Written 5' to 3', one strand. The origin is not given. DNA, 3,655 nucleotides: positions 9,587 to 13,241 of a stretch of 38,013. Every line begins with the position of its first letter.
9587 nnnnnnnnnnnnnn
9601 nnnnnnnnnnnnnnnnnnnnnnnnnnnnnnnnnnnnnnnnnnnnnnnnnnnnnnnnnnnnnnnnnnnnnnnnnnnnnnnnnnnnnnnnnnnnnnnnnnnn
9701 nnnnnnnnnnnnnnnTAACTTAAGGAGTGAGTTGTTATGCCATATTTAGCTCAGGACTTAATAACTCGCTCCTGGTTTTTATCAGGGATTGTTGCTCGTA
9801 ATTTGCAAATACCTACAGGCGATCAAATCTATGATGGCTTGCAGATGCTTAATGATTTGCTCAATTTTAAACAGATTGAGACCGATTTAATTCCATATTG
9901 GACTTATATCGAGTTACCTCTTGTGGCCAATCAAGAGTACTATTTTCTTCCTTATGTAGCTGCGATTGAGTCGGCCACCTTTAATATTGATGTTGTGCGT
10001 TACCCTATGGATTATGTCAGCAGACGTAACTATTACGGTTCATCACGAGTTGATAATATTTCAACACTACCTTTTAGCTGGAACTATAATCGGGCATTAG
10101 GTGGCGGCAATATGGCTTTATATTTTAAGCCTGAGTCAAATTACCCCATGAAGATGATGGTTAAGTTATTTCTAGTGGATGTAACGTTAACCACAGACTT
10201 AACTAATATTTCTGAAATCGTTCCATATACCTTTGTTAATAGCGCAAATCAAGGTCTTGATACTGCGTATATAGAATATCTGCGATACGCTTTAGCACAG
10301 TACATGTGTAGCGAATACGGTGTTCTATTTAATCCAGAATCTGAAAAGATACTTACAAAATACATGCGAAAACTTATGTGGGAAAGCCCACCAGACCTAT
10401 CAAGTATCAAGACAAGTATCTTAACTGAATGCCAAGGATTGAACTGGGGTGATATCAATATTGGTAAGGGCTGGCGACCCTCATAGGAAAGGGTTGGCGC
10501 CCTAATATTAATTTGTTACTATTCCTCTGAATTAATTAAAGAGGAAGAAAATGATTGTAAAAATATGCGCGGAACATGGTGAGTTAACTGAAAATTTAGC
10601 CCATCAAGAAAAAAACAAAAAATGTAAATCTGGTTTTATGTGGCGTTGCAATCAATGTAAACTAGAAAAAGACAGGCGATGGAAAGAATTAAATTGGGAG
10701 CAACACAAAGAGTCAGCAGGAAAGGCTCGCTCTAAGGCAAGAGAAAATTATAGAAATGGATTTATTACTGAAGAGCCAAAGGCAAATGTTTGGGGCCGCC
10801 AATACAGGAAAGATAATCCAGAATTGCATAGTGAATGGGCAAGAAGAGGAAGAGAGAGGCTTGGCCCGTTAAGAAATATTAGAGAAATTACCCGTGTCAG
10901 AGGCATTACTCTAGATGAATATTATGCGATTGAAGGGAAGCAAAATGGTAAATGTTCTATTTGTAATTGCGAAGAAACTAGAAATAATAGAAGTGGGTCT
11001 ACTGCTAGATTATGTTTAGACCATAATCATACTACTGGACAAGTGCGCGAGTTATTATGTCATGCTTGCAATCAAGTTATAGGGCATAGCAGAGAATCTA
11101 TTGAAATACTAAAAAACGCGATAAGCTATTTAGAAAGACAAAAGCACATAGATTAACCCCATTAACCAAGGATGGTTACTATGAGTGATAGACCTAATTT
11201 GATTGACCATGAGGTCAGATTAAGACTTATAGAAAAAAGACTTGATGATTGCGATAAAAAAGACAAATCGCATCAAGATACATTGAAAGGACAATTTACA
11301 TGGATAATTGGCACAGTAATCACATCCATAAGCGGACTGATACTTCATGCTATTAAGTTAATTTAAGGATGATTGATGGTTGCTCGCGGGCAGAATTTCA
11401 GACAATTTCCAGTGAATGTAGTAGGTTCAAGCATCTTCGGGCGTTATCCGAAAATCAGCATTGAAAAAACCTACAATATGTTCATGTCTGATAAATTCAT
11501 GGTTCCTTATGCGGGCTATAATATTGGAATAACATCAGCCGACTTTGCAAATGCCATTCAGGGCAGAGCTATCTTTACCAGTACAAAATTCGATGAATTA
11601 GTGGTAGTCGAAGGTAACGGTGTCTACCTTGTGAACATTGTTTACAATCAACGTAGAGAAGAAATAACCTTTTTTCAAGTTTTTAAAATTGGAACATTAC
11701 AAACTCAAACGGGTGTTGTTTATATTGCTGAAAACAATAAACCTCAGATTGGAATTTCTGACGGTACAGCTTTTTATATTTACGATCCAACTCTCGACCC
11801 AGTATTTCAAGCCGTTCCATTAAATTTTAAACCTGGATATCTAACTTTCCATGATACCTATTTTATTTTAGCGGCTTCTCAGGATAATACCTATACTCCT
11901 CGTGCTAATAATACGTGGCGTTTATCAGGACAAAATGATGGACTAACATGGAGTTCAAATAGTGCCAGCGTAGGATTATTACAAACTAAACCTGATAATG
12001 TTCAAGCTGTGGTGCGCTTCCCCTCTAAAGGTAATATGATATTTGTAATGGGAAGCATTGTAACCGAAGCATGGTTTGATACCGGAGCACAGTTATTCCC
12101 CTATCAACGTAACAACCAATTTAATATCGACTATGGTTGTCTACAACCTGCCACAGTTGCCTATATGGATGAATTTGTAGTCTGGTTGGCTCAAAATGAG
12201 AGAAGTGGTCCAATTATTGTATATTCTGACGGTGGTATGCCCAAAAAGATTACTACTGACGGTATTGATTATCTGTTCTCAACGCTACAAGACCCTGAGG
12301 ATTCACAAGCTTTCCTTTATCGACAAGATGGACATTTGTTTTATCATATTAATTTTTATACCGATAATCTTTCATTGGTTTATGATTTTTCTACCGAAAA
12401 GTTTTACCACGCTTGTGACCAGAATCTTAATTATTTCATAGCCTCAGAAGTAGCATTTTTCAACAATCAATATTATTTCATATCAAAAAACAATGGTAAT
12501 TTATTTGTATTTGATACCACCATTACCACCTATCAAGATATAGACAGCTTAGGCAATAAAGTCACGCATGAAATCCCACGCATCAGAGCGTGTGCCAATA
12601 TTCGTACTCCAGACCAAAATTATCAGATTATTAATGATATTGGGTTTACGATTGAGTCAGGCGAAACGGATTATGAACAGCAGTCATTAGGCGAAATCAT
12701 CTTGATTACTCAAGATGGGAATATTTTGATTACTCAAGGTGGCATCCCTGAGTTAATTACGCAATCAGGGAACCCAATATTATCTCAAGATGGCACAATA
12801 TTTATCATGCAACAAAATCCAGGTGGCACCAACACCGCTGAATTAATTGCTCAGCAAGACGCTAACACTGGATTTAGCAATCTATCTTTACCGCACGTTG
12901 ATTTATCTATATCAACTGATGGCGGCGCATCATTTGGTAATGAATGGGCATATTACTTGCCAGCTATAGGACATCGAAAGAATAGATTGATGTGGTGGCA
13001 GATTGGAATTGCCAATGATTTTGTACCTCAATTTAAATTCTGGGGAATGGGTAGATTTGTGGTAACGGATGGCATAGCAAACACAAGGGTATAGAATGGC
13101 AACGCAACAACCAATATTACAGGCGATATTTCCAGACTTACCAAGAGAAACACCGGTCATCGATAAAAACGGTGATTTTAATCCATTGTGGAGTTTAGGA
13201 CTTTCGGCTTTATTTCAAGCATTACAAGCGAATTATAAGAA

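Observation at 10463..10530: Relic second copy of a gene end differing only at synonymous positions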

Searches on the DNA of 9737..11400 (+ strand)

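Call 3: search_dna_similar(query=window:9737-11400:+, collection=phages, mode=distant, max_rows=40)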
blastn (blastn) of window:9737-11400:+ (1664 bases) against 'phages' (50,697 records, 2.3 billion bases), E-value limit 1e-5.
No match.

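Call 53: search_rna_families(source=window, start=10200, end=11400, threshold=evalue, max_evalue=1)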
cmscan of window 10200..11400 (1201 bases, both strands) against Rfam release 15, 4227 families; matches with E-value up to 1: 1.
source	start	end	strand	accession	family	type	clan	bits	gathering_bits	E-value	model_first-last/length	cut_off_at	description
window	10563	10645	+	RF01183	SNORD19B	Gene; snRNA; snoRNA; CD-box;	CL00048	25.2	50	0.24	1-84/84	no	Small nucleolar RNA SNORD19B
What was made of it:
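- Tried and rejected: Rfam gave no credible hit in 10200-11400 (call 53).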

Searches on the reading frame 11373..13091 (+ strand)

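Call 4: search_protein_families(library=pfam, proteins=[window:11373-13091:+], max_evalue=0.01)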
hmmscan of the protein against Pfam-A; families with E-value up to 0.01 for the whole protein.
window:11373-13091:+ (573 aa): 0 families

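Call 32: search_protein_families(library=phrogs, proteins=[window:11376-13091:+], max_evalue=0.001)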
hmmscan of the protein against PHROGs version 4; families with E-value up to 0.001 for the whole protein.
window:11376-13091:+ (572 aa): 1 family
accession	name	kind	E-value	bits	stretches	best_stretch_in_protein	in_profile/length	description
phrog_578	-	connector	2.7e-34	119.5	1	104-448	90-415/486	head closure Hc3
